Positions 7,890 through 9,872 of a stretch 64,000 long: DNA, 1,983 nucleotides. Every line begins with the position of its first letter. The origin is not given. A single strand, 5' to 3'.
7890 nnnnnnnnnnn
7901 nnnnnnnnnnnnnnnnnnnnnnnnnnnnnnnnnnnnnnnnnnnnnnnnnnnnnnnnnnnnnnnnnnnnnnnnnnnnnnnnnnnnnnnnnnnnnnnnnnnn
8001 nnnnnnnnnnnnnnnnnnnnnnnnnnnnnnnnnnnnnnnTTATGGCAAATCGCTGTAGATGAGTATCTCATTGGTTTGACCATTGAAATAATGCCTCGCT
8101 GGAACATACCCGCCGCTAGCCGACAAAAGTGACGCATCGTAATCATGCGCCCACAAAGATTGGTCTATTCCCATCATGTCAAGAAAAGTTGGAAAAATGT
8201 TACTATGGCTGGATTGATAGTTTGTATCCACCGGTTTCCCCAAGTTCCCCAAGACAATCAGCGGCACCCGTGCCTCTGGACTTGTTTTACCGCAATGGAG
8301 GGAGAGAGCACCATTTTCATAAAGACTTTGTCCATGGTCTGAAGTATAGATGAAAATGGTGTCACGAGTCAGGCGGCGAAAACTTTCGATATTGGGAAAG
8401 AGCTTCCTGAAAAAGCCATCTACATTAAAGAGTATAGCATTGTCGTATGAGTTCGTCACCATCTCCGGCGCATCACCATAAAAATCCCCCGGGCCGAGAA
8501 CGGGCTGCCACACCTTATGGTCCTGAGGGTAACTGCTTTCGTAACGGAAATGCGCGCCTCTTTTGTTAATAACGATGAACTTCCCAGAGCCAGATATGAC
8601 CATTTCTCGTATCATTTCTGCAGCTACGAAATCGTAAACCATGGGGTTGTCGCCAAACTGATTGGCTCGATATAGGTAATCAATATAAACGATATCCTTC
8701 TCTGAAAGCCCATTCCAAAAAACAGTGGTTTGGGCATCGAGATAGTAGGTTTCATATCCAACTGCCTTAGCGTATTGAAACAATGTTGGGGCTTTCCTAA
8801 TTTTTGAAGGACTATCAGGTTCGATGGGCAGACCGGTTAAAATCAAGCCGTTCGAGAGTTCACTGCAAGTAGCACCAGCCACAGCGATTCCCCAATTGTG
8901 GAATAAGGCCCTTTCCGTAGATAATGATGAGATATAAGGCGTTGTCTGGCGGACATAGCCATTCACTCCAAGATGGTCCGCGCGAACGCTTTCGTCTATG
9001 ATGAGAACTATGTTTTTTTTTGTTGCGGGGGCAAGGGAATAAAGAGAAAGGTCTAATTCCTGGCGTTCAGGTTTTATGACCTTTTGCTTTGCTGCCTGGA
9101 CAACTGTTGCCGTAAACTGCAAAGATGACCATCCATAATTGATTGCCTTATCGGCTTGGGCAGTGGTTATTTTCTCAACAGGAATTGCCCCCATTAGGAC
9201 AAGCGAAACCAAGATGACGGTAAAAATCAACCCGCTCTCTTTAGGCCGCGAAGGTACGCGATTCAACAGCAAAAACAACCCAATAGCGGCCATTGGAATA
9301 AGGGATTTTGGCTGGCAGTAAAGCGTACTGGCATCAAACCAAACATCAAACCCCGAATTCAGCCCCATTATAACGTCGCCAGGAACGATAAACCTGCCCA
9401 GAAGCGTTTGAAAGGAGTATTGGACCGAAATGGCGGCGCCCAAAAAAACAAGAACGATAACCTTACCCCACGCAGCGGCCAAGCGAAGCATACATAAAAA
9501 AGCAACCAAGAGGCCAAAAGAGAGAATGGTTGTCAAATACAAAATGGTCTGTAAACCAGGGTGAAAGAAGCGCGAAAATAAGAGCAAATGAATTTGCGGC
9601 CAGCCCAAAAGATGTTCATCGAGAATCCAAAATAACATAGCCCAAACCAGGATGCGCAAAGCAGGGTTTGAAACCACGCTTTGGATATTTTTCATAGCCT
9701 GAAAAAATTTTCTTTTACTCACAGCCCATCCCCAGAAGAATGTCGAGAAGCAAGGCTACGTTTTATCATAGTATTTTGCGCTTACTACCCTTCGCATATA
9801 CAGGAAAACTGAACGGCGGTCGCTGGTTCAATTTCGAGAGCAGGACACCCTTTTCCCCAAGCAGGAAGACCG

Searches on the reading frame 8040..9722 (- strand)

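Call 85: search_protein_families(library=pfam, proteins=[window:8040-9722:-], max_evalue=0.001)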
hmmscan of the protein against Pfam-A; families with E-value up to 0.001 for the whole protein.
window:8040-9722:- (560 aa): 1 family
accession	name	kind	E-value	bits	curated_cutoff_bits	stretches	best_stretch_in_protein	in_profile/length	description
PF00884.28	Sulfatase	-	5.8e-34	118.2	25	1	236-519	1-301/301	Sulfatase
